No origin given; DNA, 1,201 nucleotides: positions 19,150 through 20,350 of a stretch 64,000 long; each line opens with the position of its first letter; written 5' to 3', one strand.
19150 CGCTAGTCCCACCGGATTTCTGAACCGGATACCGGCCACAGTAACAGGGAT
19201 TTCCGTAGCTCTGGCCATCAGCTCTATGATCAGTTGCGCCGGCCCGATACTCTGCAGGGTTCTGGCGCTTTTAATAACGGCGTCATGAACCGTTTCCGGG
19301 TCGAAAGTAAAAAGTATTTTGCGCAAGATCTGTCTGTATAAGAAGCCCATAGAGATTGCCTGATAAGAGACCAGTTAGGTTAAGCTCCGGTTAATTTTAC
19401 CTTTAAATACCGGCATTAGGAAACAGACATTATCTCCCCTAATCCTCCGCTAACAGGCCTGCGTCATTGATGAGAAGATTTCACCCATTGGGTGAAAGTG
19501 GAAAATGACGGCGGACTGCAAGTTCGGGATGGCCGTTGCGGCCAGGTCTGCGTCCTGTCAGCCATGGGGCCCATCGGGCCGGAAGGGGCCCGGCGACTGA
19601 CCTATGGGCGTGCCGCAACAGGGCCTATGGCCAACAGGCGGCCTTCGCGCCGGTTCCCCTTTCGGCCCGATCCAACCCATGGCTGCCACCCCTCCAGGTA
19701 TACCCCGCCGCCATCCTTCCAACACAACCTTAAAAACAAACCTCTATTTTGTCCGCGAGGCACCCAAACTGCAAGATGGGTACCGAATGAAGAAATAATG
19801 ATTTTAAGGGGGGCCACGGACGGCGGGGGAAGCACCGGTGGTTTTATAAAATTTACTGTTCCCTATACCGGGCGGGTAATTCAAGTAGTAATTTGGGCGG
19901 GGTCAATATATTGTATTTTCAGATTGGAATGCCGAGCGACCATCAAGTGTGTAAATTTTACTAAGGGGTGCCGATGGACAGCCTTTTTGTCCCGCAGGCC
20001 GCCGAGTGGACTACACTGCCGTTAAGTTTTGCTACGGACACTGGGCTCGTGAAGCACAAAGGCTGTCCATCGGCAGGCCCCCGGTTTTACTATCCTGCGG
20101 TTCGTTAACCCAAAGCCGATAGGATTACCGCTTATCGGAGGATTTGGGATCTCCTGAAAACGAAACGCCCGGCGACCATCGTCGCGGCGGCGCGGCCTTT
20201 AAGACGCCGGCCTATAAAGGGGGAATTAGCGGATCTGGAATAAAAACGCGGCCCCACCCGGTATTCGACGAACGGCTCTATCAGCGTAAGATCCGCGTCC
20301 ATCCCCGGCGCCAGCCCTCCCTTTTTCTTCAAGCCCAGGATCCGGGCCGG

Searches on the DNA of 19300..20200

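Call 43: search_rna_families(source=window, start=19300, end=20200, threshold=evalue, max_evalue=1)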
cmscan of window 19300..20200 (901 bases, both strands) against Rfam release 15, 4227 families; matches with E-value up to 1: 1.
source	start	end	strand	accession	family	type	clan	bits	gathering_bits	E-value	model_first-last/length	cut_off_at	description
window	19961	20084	-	RF04116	MIR9672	Gene; miRNA;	-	23.1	74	0.097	1-120/120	no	MIR9672 microRNA precursor family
